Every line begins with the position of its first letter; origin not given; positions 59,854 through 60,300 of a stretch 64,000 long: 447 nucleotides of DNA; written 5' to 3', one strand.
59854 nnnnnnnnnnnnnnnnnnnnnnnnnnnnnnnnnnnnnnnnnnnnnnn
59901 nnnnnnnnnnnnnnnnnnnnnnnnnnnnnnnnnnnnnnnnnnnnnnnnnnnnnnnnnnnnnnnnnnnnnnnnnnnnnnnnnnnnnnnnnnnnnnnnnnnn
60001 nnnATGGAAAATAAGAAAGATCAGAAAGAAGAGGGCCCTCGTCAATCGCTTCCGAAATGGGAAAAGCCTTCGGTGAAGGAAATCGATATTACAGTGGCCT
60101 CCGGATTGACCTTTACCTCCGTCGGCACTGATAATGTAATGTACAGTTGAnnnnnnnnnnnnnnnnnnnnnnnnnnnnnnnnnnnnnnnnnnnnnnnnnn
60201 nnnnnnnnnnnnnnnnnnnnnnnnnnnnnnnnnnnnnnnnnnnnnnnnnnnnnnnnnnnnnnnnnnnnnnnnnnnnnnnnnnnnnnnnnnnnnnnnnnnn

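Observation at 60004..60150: Unlisted 48-codon ORF: a precursor peptide with a PqqA/lasso-type leader that fits neither class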

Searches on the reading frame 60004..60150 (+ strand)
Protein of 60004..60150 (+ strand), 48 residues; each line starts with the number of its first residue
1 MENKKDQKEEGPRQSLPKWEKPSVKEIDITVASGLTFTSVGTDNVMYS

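Call 3: search_protein_families(library=pfam, proteins=[window:60004-60150:+], max_evalue=0.01)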
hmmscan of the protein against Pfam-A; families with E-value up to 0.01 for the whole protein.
window:60004-60150:+ (48 aa): 0 families

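Call 4: search_protein_families(library=ncbifam, proteins=[window:60004-60150:+], max_evalue=0.01)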
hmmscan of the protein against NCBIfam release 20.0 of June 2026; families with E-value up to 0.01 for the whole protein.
window:60004-60150:+ (48 aa): 0 families

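Call 6: find_homologous_proteins(query=window:60004-60147:+, max_evalue=10)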
Query seq(48 aa) (48 aa): 2 proteins with E <= 10 among 2 candidates.
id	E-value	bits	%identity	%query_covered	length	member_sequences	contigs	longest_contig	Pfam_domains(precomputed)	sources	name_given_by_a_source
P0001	5.3e-24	99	100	100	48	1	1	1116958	-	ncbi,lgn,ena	-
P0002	3.0e-14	69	75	100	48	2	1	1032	-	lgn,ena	-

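Call 8: find_encoding_contigs(protein=P0001, flank=10000, max_places=6)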
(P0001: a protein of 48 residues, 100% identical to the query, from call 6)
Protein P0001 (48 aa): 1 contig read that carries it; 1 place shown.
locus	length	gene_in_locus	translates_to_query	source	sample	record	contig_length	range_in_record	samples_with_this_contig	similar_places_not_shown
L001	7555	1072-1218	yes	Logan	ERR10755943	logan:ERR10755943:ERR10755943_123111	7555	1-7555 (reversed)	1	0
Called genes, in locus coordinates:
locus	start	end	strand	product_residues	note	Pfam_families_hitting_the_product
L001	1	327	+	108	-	?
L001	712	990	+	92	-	PF05402:PqqD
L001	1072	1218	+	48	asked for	-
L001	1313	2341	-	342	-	PF04055:Radical_SAM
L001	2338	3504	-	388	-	-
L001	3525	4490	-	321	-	-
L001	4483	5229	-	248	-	PF07883:Cupin_2 (faint)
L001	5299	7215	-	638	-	PF13522:GATase_6, PF13537:GATase_7, PF00733:Asn_synthase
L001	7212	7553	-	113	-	?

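Call 9: find_encoding_contigs(protein=P0002, flank=10000, max_places=6)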
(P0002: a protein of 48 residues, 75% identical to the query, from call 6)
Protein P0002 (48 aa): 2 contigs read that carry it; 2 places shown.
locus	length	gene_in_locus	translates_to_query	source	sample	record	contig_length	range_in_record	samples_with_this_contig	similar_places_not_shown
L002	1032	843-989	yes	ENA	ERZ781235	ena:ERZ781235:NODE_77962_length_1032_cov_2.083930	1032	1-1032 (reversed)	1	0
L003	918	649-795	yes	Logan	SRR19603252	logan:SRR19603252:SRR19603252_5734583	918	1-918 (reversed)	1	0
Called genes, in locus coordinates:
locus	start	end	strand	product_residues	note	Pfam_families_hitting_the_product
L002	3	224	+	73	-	?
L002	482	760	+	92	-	PF05402:PqqD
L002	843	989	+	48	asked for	-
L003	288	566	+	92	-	PF05402:PqqD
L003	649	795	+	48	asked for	-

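Call 11: list_cluster_members(proteins=[P0001, P0002])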
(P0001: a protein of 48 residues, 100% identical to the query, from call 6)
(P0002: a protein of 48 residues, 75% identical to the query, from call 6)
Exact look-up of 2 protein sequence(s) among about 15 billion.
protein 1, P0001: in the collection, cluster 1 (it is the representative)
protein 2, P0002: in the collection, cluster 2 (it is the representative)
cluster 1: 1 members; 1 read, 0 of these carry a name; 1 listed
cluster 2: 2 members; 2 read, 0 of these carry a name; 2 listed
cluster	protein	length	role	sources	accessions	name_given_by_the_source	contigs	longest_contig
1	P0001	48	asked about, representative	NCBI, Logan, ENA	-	-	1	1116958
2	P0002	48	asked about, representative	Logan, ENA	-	-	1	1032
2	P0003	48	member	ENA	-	-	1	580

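Call 12: find_homologous_proteins(query=L001:1313-2341:-, max_evalue=1e-10)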
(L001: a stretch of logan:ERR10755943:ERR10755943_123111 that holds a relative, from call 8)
Query L001:1313-2341:- (342 aa): 169 proteins with E <= 1e-10 among 4065 candidates; the best 120 are listed.
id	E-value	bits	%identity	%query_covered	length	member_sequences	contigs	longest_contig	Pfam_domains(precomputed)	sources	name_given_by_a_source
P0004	6.1e-194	662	100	85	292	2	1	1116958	PF04055.28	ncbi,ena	-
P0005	3.1e-160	551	70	99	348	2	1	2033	PF04055.28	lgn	-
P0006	8.5e-160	550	68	100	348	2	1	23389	PF04055.28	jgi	jgi:hypothetical protein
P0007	6.4e-155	534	97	72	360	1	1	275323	PF04055.28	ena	-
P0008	1.2e-149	516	65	99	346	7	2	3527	PF04055.28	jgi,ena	-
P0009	7.2e-149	514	69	95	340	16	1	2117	PF04055.28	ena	-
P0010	3.1e-148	512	65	99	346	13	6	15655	PF04055.28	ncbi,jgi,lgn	-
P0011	1.6e-143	496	65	99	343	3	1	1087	PF04055.28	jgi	jgi:MoaA/NifB/PqqE/SkfB family radical SAM enzyme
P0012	4.0e-143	495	63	99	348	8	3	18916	PF04055.28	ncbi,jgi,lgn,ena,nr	ncbi:MAG: radical SAM protein [Chloroflexi bacterium HGW-Chloroflexi-5]|jgi:hypothetical protein|nr:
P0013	8.5e-143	494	64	98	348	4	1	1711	PF04055.28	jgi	jgi:hypothetical protein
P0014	1.8e-141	489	62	99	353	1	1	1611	PF04055.28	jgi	jgi:hypothetical protein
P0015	6.3e-141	488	64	96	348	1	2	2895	PF04055.28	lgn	-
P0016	9.4e-141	487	63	96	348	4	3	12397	PF04055.28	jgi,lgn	-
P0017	1.5e-139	483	64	97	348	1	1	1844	PF04055.28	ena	-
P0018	3.6e-139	482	63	96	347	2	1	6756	PF04055.28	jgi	jgi:hypothetical protein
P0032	4.6e-130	452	60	95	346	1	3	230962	PF04055.28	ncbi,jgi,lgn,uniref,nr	ncbi:radical SAM protein [Desulfatiglans anilini]|uniref:radical SAM protein n=1 Tax=Desulfatiglans 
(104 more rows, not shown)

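Call 13: search_protein_families(library=pfam, proteins=[L001:7212-7553:-, L001:5299-7215:-, L001:4483-5229:-, L001:1-327:+, L001:2338-3504:-, L001:3525-4490:-], max_evalue=0.1)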
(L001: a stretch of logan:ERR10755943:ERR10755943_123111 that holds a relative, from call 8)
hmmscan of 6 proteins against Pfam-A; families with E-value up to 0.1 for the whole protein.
L001:7212-7553:- (113 aa): 1 family
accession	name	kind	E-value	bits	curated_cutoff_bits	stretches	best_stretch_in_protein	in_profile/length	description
PF12787.12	EcsC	-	0.00031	20.9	30.4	1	1-51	125-175/240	EcsC protein family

L001:5299-7215:- (638 aa): 4 families
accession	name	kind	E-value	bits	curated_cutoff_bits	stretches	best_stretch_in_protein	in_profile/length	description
PF00733.27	Asn_synthase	-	1.6e-25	91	21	1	246-608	4-333/354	Asparagine synthase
PF13537.11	GATase_7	-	1.2e-21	77.4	25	1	52-167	6-123/123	Glutamine amidotransferase domain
PF13522.11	GATase_6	-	1.1e-18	68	27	1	35-160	4-129/130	Glutamine amidotransferase domain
PF12481.13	DUF3700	-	0.026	14.5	27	1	77-149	84-159/228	Aluminium induced protein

L001:4483-5229:- (248 aa): 2 families
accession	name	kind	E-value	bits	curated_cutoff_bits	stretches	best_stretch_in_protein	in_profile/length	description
PF07883.17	Cupin_2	-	5.1e-07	29.8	27.2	1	64-127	12-69/70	Cupin domain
PF05118.21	Asp_Arg_Hydrox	-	0.00026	21.3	22.6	0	144-198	41-98/157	Aspartyl/Asparaginyl beta-hydroxylase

L001:1-327:+ (108 aa): 0 families

L001:2338-3504:- (388 aa): 4 families
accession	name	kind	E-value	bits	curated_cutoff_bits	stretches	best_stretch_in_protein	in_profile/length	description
PF13579.12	Glyco_trans_4_4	-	0.00074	20.3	29.7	1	21-119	9-88/158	Glycosyl transferase 4-like domain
PF04101.22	Glyco_tran_28_C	-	0.0041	17.6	22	1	281-333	66-122/166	Glycosyltransferase family 28 C-terminal domain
PF13528.12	Glyco_trans_1_3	-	0.0044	16.7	25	0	287-335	255-305/322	Glycosyl transferase family 1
PF13439.12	Glyco_transf_4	-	0.036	14.5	28.5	0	22-122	11-93/170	Glycosyltransferase Family 4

L001:3525-4490:- (321 aa): 1 family
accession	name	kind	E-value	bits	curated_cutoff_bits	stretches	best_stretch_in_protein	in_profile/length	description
PF13401.12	AAA_22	-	0.052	14.3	27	0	141-165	4-28/130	AAA domain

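Call 15: find_encoding_contigs(protein=P0007, flank=10000, max_places=3)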
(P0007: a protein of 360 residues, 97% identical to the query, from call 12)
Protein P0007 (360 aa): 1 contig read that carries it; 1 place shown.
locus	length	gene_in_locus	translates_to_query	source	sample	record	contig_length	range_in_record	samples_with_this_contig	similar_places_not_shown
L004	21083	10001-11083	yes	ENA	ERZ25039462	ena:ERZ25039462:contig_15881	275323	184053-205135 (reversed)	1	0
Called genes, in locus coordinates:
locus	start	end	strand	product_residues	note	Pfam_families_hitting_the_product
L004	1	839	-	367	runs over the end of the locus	PF06580:His_kinase, PF02518:HATPase_c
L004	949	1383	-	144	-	PF02635:DsrE (faint)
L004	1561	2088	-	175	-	PF02687:FtsX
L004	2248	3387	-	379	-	PF02687:FtsX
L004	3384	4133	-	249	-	PF12704:MacB_PCD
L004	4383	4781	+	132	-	-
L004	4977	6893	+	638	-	PF13522:GATase_6, PF13537:GATase_7, PF00733:Asn_synthase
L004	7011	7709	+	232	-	PF07883:Cupin_2 (faint)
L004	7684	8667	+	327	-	-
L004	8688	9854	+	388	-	-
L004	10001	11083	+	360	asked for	PF04055:Radical_SAM (weak)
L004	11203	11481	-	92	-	PF05402:PqqD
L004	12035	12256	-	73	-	-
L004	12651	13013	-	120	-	PF01435:Peptidase_M48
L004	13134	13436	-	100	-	-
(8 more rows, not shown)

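Call 16: find_encoding_contigs(protein=P0006, flank=10000, max_places=3)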
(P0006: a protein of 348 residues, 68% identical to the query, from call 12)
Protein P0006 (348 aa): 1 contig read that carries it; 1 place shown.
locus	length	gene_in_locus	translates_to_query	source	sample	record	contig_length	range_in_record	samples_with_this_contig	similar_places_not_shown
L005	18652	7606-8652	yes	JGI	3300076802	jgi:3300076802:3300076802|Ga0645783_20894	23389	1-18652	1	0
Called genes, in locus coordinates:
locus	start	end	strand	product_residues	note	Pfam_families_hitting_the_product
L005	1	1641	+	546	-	?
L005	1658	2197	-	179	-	PF13471:Transglut_core3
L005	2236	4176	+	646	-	PF13522:GATase_6, PF13537:GATase_7, PF00733:Asn_synthase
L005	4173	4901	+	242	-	PF07883:Cupin_2 (weak)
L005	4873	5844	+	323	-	PF27840:ScmC (faint)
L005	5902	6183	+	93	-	PF05402:PqqD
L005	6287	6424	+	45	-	-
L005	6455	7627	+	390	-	PF13579:Glyco_trans_4_4 (faint)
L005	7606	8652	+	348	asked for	PF04055:Radical_SAM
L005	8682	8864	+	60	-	PF06182:ABC2_membrane_6 (weak)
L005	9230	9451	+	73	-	-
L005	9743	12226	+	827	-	PF00989:PAS, PF08447:PAS_3, PF13426:PAS_9, PF08447:PAS_3, PF00989:PAS, PF13426:PAS_9, PF08447:PAS_3, PF00512:HisKA, +6 more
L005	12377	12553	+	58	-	-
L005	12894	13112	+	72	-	-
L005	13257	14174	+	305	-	PF00872:Transposase_mut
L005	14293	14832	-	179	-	PF16747:Adhesin_E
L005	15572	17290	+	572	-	-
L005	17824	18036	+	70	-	-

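Call 17: find_encoding_contigs(protein=P0032, flank=10000, max_places=3)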
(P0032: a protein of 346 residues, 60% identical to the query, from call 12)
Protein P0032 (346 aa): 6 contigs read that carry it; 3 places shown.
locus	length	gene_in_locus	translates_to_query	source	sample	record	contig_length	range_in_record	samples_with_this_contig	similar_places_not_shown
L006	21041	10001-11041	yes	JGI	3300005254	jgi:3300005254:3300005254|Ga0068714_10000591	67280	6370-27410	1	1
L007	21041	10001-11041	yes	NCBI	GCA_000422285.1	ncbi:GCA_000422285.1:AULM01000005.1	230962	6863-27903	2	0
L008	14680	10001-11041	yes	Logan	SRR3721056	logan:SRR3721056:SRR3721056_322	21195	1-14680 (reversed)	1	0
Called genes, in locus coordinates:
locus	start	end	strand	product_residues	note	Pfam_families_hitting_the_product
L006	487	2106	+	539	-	PF00672:HAMP, PF00211:Guanylate_cyc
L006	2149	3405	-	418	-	PF14907:NTP_transf_5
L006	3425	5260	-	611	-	PF00005:ABC_tran, PF13304:AAA_21 (faint)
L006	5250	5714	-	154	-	PF13471:Transglut_core3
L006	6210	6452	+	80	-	-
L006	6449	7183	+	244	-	PF07883:Cupin_2 (faint)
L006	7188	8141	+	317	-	PF27840:ScmC (faint)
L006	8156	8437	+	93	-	PF05402:PqqD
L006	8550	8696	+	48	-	-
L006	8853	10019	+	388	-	-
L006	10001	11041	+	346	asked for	PF04055:Radical_SAM (weak)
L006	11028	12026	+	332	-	PF04055:Radical_SAM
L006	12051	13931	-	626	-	PF13522:GATase_6, PF13537:GATase_7, PF00733:Asn_synthase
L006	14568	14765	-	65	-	-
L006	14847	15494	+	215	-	-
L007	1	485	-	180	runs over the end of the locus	-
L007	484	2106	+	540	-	PF00672:HAMP, PF00211:Guanylate_cyc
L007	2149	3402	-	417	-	PF14907:NTP_transf_5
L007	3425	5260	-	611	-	PF00005:ABC_tran, PF13304:AAA_21 (faint)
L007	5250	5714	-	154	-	PF13471:Transglut_core3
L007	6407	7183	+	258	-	PF07883:Cupin_2 (faint)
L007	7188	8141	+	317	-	PF27840:ScmC (faint)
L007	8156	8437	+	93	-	PF05402:PqqD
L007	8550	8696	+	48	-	-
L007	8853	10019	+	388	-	-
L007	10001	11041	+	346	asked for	PF04055:Radical_SAM (weak)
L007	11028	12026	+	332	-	PF04055:Radical_SAM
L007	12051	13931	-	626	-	PF13522:GATase_6, PF13537:GATase_7, PF00733:Asn_synthase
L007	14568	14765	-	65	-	-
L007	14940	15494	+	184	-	-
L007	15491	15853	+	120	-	-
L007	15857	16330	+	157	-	PF07963:N_methyl (weak)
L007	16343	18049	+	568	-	-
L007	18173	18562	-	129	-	PF07963:N_methyl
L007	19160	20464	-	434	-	PF00158:Sigma54_activat, PF14532:Sigma54_activ_2, PF00004:AAA (faint), PF07728:AAA_5, PF25601:AAA_lid_14, PF02954:HTH_8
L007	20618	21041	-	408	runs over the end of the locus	PF28597:T2SSF_N, PF00482:T2SSF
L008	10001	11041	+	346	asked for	PF04055:Radical_SAM (weak)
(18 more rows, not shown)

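Call 29: find_related_loci(query=A1, collection=genome_contigs, flank=10000)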
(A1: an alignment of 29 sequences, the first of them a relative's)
Query A1 (342 aa) in genome_contigs; peptide patterns used: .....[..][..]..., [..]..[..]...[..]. (x = any residue, [..] = any of these).
464 stretches matched a pattern; 435 encode a relative of the query (tblastn E <= 1e-3); the best 80 are kept; 80 distinct loci.
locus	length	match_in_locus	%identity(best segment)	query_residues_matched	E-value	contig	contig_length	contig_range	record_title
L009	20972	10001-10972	68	6-329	3e-152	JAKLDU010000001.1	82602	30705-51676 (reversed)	MAG: Deltaproteobacteria bacterium isolate RA.bin117 RA.bin117_1, whole genome shotgun sequence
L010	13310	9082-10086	62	7-342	9e-145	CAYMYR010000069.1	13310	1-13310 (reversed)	MAG TPA_asm: uncultured Smithella sp. isolate binchicken_co269_98 genome assembly, contig: NODE_4509_length_13310_cov_16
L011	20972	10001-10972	60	6-329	3e-134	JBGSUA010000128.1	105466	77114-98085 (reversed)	MAG: Desulfatiglandaceae bacterium isolate JTS-AC421 k141_2868796, whole genome shotgun sequence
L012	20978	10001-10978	55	5-329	2e-114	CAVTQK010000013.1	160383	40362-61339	MAG: uncultured delta proteobacterium isolate MFD00709.bin.1.229 genome assembly, contig: contig_16730, whole genome sho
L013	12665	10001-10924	50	19-326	5e-103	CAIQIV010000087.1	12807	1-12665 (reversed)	MAG: uncultured Chloroflexi bacterium isolate LaPlata_bin-0303 genome assembly, contig: bin-0303:087/865, whole genome s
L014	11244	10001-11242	47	6-325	1e-100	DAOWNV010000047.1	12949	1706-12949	MAG TPA_asm: Desulfosarcina sp. isolate CSMAG_3037 CSMAG_3037_k141_4167354_length_12949_cov_199.8334, whole genome shotg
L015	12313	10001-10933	48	15-325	3e-100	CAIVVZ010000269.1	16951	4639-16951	MAG: uncultured Desulfobacteraceae bacterium isolate AlinenLipids_bin-9448 genome assembly, contig: bin-9448:269/658, wh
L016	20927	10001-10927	47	17-325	5e-100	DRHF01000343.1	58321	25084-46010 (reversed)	MAG TPA_asm: Desulfobacterales bacterium isolate HyVt-363 HyVt-363_k145_682473, whole genome shotgun sequence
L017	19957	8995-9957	47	5-325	1e-99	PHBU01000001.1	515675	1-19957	MAG: Chloroflexi bacterium HGW-Chloroflexi-6 bjp_ig2157_scaffold_1, whole genome shotgun sequence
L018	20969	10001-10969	45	3-325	8e-100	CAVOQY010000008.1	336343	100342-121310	MAG: uncultured delta proteobacterium isolate MFD09964.bin.1.284 genome assembly, contig: contig_43035, whole genome sho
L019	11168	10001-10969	46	2-327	7e-99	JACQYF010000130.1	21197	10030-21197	MAG: Chloroflexi bacterium isolate NC_groundwater_1534_Pr4_S-0.65um_60_13 SR1-18-Sp65_coassembly_scaffold_320408, whole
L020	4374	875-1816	48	15-328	5e-99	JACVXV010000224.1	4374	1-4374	MAG: Candidatus Brocadiaceae bacterium isolate B4_bin.26 scaffold_7789, whole genome shotgun sequence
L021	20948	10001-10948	46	15-331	5e-96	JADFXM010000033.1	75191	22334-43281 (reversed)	MAG: Candidatus Riflebacteria bacterium isolate nDJH14bin3 nDJH14_bin3_NODE_33_length_75191_cov_69.713072, whole genome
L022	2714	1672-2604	47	15-325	7e-98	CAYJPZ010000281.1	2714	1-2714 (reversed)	MAG TPA_asm: uncultured candidatus Brocadiaceae bacterium isolate ERP124720_co1_183 genome assembly, contig: NODE_42554_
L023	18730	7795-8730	44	13-325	8e-93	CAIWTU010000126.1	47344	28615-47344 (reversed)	MAG: uncultured Geobacter sp. isolate AlinenLipids_bin-4213 genome assembly, contig: bin-4213:126/171, whole genome shot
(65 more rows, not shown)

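Call 47: find_homologous_proteins(query=A2, max_evalue=1)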
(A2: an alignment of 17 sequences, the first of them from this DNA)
Query A2 (17 sequences) (48 aa, profile of the alignment): 20 proteins with E <= 1 among 101 candidates.
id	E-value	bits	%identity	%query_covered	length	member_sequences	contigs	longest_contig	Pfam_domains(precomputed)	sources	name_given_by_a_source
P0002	3.9e-15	73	75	100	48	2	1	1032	-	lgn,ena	-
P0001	2.1e-14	71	100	100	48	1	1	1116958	-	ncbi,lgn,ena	-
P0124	3.7e-14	70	30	98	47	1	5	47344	-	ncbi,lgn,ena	-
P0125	4.8e-14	69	37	63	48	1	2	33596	-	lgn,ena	-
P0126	1.3e-13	68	-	-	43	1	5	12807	-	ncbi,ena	-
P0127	1.3e-13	68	31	100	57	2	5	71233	-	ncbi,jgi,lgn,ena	-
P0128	6.1e-12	63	-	-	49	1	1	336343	-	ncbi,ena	-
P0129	2.1e-11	61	25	79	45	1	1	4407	-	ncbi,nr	ncbi:MAG: hypothetical protein HQK56_17350 [Deltaproteobacteria bacterium]|nr:hypothetical protein [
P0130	2.2e-11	61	26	98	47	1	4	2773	-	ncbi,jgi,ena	ncbi:MAG: hypothetical protein WCG31_08435 [Deltaproteobacteria bacterium]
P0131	4.4e-11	60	37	56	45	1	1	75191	-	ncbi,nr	ncbi:MAG: hypothetical protein HQM08_18320 [Candidatus Riflebacteria bacterium]|nr:hypothetical prot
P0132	5.0e-11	60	37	63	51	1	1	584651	-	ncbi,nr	ncbi:MAG: hypothetical protein HQM10_02795 [Candidatus Riflebacteria bacterium]|nr:hypothetical prot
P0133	3.5e-10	57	37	63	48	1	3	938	-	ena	-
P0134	1.1e-9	55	34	98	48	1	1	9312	-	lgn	-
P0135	1.9e-9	55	25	33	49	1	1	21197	-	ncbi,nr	ncbi:MAG: hypothetical protein HY782_21860 [Chloroflexi bacterium]|nr:hypothetical protein [Chlorofl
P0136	2.3e-9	54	26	65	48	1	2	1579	-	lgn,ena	-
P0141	2.2e-5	42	28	38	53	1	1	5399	-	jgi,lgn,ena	jgi:hypothetical protein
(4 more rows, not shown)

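Call 57: search_protein_representatives(alignment_id=A3)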
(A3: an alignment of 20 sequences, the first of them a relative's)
Query: 20 sequences, 48 profile positions. Proteins with E-value up to 0.001 (for the whole library): 144; up to 1e-10: 9; up to 1e-30: 0. The best 144 are listed.
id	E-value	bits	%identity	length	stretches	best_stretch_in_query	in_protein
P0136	4.2e-15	71.3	-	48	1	1-48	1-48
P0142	1.9e-14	69.2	-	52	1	1-48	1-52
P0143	8.3e-14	67.1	-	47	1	1-48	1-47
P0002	2.7e-13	65.5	-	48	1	1-48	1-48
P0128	2.0e-12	62.7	-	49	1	1-48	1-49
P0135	2.1e-12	62.7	-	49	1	1-48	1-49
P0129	2.4e-12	62.5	-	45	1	1-48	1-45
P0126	4.1e-12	61.7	-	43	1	6-48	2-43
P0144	6.4e-11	57.9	-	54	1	1-48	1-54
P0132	1.4e-10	56.8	-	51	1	1-48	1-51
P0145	2.4e-10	56.1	-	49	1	1-48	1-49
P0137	4.1e-10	55.3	-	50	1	1-48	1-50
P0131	4.2e-10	55.3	-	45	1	1-48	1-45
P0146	6.0e-10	54.8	-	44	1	1-48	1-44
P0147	6.9e-10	54.6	-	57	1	6-48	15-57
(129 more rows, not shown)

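Call 63: find_encoding_contigs(protein=P0134, flank=10000, max_places=2)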
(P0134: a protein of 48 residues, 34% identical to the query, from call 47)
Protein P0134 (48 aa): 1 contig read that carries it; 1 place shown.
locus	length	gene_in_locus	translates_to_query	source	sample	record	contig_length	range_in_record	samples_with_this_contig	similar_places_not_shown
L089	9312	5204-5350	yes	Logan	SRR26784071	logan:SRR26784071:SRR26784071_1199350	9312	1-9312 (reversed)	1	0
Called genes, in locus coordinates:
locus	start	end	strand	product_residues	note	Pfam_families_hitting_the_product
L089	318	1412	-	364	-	PF01139:RtcB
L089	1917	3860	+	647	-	PF13522:GATase_6, PF13537:GATase_7, PF00733:Asn_synthase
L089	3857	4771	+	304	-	PF27840:ScmC (weak)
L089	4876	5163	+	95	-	PF05402:PqqD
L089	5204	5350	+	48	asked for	-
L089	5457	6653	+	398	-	-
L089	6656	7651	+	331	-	PF04055:Radical_SAM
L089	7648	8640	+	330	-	-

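Call 64: find_encoding_contigs(protein=P0141, flank=10000, max_places=2)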
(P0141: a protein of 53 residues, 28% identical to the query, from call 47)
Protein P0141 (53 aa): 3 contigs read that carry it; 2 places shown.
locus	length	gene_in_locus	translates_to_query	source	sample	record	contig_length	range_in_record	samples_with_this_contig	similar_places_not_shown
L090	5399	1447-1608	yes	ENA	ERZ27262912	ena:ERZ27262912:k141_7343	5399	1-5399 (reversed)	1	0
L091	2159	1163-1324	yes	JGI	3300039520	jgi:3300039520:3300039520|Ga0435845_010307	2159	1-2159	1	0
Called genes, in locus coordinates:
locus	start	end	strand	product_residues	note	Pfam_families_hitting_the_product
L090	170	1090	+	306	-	PF27840:ScmC (weak)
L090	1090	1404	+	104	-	PF05402:PqqD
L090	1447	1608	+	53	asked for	-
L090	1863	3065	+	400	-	-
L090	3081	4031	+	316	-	PF04055:Radical_SAM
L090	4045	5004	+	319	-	-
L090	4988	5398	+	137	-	?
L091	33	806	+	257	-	PF27840:ScmC (weak)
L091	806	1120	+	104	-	PF05402:PqqD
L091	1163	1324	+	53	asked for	-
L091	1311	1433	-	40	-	-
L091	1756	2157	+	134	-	?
